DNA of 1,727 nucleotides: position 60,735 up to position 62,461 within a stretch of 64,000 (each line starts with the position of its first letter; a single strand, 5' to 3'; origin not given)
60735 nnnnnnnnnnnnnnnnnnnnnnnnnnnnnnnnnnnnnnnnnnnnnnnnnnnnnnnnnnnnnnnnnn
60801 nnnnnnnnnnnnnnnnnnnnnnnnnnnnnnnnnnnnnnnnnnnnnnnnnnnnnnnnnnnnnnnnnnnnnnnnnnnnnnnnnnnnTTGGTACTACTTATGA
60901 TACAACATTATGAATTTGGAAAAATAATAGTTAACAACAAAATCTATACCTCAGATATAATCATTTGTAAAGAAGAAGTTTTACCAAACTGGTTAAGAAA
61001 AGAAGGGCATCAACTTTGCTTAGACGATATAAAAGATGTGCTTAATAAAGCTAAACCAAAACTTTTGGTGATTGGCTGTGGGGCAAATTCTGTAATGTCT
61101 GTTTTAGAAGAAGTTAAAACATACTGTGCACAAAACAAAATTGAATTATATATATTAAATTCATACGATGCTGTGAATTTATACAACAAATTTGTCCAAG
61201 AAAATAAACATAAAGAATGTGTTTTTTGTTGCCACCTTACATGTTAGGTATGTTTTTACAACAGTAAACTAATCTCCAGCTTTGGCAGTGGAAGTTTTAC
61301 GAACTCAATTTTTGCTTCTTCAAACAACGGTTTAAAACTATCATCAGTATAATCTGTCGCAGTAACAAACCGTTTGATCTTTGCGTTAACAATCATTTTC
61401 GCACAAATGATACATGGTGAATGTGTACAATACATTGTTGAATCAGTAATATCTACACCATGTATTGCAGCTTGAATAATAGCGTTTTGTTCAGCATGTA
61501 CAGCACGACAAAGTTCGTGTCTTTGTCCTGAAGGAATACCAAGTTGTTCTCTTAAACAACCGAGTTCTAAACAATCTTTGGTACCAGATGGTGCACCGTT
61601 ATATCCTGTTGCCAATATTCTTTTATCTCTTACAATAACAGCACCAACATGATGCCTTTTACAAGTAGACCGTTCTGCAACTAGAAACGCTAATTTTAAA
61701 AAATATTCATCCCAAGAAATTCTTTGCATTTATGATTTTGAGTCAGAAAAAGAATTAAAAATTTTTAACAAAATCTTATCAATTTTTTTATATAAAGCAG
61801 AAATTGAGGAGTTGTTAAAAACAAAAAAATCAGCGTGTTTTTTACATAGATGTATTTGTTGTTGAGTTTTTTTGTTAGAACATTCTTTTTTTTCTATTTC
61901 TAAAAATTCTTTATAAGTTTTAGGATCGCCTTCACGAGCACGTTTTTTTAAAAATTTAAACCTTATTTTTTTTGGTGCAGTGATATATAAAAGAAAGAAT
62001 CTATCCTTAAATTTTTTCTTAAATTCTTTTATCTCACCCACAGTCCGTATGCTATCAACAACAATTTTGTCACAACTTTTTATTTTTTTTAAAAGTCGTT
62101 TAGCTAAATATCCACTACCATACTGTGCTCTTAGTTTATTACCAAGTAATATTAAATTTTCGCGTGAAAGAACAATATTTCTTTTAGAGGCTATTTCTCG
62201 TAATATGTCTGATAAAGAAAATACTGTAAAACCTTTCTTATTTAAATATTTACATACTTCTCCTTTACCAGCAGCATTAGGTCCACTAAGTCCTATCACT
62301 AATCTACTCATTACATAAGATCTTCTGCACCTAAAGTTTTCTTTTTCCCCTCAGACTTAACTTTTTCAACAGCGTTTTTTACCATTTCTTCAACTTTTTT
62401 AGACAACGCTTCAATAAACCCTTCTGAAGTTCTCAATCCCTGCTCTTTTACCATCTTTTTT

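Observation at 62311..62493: Candidate bacterial histone: 60-aa histone-fold ORF with truncated alpha3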

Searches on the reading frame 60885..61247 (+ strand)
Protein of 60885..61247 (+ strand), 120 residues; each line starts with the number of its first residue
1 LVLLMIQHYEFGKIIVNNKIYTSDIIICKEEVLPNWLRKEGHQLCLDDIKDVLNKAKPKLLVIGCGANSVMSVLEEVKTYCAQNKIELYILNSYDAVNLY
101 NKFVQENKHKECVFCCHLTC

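Call 35: search_protein_families(library=pfam, proteins=[window:60885-61247:+], max_evalue=0.001)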
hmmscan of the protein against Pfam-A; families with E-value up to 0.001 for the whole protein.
window:60885-61247:+ (120 aa): 1 family
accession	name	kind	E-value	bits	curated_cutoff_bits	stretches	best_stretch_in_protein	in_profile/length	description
PF04430.19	DUF498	-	2.1e-18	66.7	33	1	6-108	1-102/109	Protein of unknown function (DUF498/DUF598)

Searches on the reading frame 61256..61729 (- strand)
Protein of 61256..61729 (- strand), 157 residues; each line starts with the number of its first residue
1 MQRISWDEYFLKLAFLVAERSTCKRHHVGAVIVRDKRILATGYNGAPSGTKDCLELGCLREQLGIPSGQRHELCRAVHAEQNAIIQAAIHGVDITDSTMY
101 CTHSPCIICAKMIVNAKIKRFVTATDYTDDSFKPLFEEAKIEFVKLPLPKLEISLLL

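Call 3: search_protein_families(library=pfam, proteins=[window:61256-61729:-], max_evalue=1)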
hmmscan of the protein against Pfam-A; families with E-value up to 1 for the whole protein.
window:61256-61729:- (157 aa): 9 families
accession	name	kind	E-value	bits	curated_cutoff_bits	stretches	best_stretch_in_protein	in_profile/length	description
PF00383.29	dCMP_cyt_deam_1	-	1.5e-28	99.1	25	1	5-124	2-101/102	Cytidine and deoxycytidylate deaminase zinc-binding region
PF14437.12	MafB19-deam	-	4.4e-21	75.7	27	1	5-130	2-106/142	MafB19-like deaminase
PF14439.12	Bd3614-deam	-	0.0017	18.8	38.5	1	76-128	34-89/113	Bd3614-like deaminase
PF08210.17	APOBEC_N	-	0.004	17.6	25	1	72-116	42-88/170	APOBEC-like N-terminal domain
PF18750.7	SNAD4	-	0.0096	16.4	27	1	76-116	31-74/130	Secreted Novel AID/APOBEC-like Deaminase 4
PF18772.7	APOBEC2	-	0.012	16.1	26.8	1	74-116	50-92/175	APOBEC2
PF18778.7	NAD1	-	0.024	15.2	27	1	74-116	50-93/175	Novel AID APOBEC clade 1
PF18771.7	APOBEC3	-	0.19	12.3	27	1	76-115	30-72/137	APOBEC3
PF14440.12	XOO_2897-deam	-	0.19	12.3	27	1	75-131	27-88/101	Xanthomonas XOO_2897-like deaminase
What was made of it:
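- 61256..61729 (-): Context gene: dCMP/cytidine deaminase (157 aa). Pfam dCMP_cyt_deam_1, E = 1.5e-28 (call 3).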

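Call 40: search_protein_families(library=ncbifam, proteins=[window:61256-61729:-], max_evalue=0.01)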
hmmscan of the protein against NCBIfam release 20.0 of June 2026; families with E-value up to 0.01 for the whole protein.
window:61256-61729:- (157 aa): 4 families
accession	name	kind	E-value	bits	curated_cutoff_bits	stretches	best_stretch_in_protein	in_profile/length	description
TIGR02571.1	ComEB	equivalog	1.8e-39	135.1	219.45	1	2-149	1-141/151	ComE operon protein 2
NF041025.1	antiphage_deaminase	equivalog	6.7e-22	77.9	400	2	70-128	331-390/437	anti-phage dCTP deaminase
NF008113.2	PRK10860.1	equivalog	4.1e-11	43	150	2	78-124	56-104/165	tRNA adenosine(34) deaminase TadA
TIGR00326.1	eubact_ribD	equivalog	0.00024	20.4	156.35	0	71-124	37-93/343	bifunctional diaminohydroxyphosphoribosylaminopyrimidine deaminase/5-amino-6-(5-phosphoribosylamino)uracil reductase RibD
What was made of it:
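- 61256..61729 (-): The best NCBIfam match is ComEB-type dCMP deaminase at 135 bits, below its cut-off (call 40).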

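Call 42: search_protein_families(library=padloc, proteins=[window:61256-61729:-], max_evalue=0.01)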
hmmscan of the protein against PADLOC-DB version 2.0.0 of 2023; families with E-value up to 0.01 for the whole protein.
window:61256-61729:- (157 aa): 1 family
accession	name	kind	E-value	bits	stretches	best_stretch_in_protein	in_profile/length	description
PDLC02373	dCTPase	-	3.4e-31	106.8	2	72-122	434-484/630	-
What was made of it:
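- The kinase and the deaminase resemble the two halves of the anti-phage dCTP deaminase (PADLOC dCTPase E = 3e-24 and 3e-31; NF041025; calls 40, 42).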

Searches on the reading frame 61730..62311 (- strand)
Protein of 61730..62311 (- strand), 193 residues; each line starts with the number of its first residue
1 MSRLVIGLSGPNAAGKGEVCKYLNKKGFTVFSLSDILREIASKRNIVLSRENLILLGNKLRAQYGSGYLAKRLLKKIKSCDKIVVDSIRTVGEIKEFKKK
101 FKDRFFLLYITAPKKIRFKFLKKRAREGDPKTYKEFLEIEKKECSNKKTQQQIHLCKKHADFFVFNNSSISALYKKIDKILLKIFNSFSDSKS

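Call 3: search_protein_families(library=pfam, proteins=[window:61730-62311:-], max_evalue=1)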
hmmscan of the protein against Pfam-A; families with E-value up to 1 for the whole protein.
window:61730-62311:- (193 aa): 6 families
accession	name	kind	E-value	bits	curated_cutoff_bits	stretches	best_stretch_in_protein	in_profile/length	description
PF13207.12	AAA_17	-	7.4e-12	46.2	27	1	10-133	2-132/136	AAA domain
PF13238.12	AAA_18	-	2.7e-10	41.2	29.4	1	6-129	1-116/128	AAA domain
PF01789.22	PsbP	-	0.01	16.3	23.5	1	86-189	55-154/155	PsbP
PF01121.26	CoaE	-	0.02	15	27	1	4-51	1-48/180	Dephospho-CoA kinase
PF02224.24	Cytidylate_kin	-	0.023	14.9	26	1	6-41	1-37/211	Cytidylate kinase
PF09162.16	Tap-RNA_bind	-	0.12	12.7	24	1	141-180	22-61/80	Tap, RNA-binding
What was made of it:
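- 61730..62311 (-): Context gene: P-loop nucleotide-kinase-like protein (193 aa). Pfam AAA_17 and AAA_18 (call 3).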

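Call 40: search_protein_families(library=ncbifam, proteins=[window:61730-62311:-], max_evalue=0.01)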
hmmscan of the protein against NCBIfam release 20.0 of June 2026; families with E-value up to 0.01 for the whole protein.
window:61730-62311:- (193 aa): 7 families
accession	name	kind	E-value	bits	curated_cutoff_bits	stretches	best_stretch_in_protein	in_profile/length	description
NF006226.0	PRK08356.1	equivalog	7.2e-24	84.6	189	1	2-183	4-192/195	hypothetical protein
NF041025.1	antiphage_deaminase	equivalog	4.3e-15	55.5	400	1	4-185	2-210/437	anti-phage dCTP deaminase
TIGR01360.1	aden_kin_iso1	equivalog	1.7e-05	24.6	284.1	1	8-132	9-135/188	adenylate kinase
TIGR01359.1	UMP_CMP_kin_fam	subfamily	0.00021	21.3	207.6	1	9-181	5-184/185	UMP-CMP kinase family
TIGR00017.1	cmk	equivalog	0.00027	20.7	135.55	0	4-41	3-41/217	(d)CMP kinase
TIGR02173.1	cyt_kin_arch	equivalog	0.0029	17.6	102.1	1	5-153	2-136/169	(d)CMP kinase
TIGR00152.1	TIGR00152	equivalog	0.0083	16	65.55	0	5-45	1-42/188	dephospho-CoA kinase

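Call 42: search_protein_families(library=padloc, proteins=[window:61730-62311:-], max_evalue=0.01)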
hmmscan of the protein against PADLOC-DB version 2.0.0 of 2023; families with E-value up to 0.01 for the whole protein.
window:61730-62311:- (193 aa): 2 families
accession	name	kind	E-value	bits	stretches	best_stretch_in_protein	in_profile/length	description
PDLC02373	dCTPase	-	2.9e-24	83.9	1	3-186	154-335/630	-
PDLC02911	VakA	-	0.0023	16.5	1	6-155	5-144/163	-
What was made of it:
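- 61730..62311 (-): It also matches the N-terminal half of NF041025 and of PADLOC dCTPase (calls 40, 42).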
